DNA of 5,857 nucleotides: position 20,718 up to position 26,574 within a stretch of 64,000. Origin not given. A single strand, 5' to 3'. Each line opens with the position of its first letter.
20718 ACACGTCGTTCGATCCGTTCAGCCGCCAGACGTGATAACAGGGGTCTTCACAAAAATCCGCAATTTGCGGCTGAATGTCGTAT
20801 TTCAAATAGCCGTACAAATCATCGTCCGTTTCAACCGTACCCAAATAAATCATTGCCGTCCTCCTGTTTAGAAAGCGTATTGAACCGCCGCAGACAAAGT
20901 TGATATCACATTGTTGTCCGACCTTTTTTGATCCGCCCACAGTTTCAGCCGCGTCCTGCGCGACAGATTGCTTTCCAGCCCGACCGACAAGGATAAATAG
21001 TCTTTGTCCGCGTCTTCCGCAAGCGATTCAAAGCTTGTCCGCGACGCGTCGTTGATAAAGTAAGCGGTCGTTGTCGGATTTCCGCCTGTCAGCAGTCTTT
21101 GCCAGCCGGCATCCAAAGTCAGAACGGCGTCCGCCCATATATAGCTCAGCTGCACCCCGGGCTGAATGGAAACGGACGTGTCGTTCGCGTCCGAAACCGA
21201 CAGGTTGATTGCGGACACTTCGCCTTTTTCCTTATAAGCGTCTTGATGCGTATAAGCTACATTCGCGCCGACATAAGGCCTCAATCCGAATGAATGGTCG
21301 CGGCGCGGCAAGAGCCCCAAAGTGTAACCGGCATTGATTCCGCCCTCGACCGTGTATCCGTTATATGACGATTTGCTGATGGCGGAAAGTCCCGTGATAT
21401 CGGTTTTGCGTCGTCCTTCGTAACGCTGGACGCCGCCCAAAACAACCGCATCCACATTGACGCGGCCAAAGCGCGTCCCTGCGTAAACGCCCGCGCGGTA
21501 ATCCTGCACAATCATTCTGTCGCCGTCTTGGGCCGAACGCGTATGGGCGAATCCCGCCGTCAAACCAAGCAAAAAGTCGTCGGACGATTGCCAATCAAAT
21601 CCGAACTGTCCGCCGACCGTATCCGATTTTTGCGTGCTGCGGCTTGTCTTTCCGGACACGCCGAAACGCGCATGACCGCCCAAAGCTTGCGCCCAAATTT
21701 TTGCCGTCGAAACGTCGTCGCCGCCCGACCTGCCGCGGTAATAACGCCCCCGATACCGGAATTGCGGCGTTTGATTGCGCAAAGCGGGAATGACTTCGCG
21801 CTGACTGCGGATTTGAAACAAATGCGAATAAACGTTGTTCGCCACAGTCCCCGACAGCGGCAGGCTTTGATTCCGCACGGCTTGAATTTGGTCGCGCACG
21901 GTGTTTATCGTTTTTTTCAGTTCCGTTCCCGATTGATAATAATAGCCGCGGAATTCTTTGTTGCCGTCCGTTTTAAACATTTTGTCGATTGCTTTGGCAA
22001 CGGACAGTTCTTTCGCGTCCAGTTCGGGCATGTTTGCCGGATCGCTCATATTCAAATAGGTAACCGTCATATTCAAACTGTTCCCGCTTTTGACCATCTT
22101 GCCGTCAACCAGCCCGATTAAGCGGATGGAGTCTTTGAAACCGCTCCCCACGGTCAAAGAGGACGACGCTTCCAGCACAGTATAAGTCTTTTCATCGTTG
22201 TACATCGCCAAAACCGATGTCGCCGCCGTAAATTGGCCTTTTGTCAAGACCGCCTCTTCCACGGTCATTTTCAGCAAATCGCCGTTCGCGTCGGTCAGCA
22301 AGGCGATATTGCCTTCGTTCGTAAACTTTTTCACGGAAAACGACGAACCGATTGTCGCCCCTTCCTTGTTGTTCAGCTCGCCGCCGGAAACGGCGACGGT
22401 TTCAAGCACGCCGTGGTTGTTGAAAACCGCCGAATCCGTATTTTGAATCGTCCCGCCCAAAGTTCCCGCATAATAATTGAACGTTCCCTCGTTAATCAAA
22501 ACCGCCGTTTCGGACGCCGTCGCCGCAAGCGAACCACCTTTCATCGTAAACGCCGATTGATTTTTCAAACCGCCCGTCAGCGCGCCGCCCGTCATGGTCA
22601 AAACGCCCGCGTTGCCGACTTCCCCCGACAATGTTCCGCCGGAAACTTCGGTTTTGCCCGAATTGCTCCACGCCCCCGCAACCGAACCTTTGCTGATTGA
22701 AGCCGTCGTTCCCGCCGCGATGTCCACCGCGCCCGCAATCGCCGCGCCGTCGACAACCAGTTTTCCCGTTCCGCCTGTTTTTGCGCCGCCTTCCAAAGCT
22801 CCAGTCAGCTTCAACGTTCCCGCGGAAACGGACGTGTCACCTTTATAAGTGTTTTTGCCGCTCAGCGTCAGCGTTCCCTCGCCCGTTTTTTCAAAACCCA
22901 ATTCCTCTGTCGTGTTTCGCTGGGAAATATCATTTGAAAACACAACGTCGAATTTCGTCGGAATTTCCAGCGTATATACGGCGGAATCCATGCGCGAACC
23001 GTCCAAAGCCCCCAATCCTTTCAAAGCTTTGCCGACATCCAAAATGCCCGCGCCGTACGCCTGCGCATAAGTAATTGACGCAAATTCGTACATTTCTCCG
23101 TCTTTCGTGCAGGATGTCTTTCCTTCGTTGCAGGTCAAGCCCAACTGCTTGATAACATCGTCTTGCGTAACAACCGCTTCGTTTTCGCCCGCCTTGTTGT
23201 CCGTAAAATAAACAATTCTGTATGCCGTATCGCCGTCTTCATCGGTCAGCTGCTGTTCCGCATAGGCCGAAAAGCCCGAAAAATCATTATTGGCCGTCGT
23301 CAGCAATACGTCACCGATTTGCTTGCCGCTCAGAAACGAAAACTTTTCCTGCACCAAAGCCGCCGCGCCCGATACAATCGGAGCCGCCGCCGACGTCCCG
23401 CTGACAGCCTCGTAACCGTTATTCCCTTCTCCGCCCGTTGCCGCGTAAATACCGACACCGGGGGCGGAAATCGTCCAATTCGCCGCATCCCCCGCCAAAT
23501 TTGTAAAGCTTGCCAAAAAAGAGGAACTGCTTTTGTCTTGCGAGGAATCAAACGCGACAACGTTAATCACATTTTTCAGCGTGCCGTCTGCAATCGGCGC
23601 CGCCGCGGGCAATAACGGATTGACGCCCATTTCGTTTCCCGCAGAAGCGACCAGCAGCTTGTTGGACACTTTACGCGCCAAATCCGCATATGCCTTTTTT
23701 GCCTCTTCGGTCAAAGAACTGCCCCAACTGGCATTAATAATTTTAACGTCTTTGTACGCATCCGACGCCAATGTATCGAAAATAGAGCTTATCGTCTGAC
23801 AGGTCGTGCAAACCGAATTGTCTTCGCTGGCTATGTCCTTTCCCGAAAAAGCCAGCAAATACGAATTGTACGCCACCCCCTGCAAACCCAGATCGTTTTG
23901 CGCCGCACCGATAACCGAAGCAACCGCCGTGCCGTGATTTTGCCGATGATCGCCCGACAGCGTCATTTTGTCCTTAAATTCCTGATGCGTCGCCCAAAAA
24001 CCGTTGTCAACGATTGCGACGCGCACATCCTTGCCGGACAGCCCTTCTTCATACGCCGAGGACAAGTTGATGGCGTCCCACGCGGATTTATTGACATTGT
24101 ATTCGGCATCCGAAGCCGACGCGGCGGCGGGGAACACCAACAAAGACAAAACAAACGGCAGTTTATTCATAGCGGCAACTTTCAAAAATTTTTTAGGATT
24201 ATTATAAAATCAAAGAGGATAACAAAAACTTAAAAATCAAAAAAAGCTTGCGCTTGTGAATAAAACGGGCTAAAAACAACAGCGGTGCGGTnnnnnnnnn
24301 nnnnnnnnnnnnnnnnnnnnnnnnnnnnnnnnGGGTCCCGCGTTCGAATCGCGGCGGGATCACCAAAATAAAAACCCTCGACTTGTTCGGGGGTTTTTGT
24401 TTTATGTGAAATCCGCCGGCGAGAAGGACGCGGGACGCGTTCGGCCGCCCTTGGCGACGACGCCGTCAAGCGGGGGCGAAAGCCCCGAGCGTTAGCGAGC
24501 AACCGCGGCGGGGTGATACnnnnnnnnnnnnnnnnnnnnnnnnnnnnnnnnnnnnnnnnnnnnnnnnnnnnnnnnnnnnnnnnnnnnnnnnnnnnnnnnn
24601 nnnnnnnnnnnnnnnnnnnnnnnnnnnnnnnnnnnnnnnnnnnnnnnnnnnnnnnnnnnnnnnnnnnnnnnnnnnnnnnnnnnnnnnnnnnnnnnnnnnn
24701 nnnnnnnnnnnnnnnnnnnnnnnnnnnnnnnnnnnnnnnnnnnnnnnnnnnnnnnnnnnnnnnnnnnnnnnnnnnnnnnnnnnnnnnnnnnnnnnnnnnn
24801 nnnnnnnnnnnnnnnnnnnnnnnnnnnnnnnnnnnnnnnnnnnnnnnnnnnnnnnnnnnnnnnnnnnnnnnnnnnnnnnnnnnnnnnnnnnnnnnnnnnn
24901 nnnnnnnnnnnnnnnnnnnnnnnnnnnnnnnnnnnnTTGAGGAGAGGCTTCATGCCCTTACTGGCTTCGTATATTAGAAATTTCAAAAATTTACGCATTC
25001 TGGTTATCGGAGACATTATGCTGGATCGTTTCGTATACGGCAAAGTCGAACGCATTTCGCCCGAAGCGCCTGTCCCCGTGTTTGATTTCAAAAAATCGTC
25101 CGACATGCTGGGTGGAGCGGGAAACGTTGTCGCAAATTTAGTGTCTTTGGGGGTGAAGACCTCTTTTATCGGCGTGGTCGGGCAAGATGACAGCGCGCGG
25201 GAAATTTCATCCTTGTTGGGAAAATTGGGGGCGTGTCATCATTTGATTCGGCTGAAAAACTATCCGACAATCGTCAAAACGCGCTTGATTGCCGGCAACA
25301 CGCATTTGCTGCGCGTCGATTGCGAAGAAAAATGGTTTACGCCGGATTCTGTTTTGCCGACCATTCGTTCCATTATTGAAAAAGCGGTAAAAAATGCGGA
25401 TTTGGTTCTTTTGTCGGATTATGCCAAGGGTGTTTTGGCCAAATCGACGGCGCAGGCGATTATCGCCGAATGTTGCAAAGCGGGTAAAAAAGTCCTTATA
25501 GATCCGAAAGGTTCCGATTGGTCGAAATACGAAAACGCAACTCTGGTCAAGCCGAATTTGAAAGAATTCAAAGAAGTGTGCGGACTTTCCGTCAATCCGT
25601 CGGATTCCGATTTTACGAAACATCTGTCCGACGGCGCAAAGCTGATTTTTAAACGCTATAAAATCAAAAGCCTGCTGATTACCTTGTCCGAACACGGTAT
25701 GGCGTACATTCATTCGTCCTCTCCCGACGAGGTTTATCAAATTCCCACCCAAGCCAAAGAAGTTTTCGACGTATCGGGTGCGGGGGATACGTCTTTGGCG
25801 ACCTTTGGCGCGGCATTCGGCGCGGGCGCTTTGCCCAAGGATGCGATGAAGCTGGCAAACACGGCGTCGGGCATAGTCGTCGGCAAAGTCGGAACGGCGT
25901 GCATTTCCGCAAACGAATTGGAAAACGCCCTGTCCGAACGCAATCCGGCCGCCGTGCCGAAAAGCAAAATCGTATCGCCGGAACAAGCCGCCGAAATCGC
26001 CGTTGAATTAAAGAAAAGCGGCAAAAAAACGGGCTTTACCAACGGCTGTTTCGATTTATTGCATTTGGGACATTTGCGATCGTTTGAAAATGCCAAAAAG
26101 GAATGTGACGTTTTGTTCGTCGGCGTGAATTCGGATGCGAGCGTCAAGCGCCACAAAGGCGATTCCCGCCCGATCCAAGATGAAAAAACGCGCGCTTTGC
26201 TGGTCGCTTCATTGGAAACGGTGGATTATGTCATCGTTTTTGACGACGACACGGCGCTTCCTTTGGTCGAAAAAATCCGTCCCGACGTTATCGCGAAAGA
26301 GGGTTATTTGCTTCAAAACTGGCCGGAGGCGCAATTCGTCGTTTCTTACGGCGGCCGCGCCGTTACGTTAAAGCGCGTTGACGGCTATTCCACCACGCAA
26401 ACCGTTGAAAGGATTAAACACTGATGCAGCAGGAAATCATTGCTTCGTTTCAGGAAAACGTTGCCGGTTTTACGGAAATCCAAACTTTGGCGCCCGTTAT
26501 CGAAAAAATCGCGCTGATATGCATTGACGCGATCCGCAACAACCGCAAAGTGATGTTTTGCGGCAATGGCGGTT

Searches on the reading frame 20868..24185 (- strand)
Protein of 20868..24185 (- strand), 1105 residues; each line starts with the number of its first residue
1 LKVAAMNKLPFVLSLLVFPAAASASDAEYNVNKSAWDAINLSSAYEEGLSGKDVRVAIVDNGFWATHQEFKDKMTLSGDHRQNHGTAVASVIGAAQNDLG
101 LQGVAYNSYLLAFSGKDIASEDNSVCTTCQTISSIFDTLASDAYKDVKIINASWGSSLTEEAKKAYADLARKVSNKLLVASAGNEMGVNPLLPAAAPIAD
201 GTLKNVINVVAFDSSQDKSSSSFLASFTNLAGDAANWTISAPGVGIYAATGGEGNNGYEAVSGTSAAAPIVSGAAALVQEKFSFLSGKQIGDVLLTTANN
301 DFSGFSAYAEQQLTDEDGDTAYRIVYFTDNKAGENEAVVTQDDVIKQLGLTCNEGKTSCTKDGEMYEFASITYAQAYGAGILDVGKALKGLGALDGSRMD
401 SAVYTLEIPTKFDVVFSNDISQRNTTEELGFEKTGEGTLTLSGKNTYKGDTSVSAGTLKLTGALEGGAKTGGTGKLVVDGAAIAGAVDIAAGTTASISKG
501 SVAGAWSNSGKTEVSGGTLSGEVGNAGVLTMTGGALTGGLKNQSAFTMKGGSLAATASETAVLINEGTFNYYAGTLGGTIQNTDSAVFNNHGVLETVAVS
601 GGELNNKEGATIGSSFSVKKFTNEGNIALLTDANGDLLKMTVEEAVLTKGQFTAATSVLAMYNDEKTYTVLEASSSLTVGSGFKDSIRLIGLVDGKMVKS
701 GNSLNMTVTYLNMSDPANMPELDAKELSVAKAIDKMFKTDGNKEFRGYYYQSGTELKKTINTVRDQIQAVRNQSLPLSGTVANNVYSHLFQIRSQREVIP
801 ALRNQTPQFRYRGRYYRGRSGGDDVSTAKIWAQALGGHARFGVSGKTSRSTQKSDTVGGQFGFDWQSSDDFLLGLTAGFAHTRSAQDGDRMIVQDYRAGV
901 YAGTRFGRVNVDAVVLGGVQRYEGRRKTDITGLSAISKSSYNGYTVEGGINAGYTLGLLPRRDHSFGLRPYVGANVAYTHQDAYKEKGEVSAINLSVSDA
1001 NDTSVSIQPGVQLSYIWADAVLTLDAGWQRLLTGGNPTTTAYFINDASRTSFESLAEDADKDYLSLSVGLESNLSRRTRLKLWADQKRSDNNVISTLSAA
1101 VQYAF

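Call 96: search_protein_families(library=pfam, proteins=[window:20868-24185:-], max_evalue=0.001)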
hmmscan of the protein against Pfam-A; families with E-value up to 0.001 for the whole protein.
window:20868-24185:- (1105 aa): 3 families
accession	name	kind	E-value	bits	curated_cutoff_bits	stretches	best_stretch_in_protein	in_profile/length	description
PF03797.25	Autotransporter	-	4.7e-44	151.5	26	1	830-1082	1-252/255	Autotransporter beta-domain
PF00082.27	Peptidase_S8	-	3.1e-36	125.6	21.8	1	51-301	1-276/288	Subtilase family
PF12951.13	PATR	-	1.4e-10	41.5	27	1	431-459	1-29/30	Passenger-associated-transport-repeat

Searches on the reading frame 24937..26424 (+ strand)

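Call 96: search_protein_families(library=pfam, proteins=[window:24937-26424:+], max_evalue=0.001)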
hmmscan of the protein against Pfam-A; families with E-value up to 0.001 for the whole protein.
window:24937-26424:+ (495 aa): 2 families
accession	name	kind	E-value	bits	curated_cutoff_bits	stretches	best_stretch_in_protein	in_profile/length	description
PF00294.29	PfkB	-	4.8e-33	115.2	25.8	1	20-321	3-296/302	pfkB family carbohydrate kinase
PF01467.32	CTP_transf_like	-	1.6e-17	64.4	21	1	367-470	1-101/133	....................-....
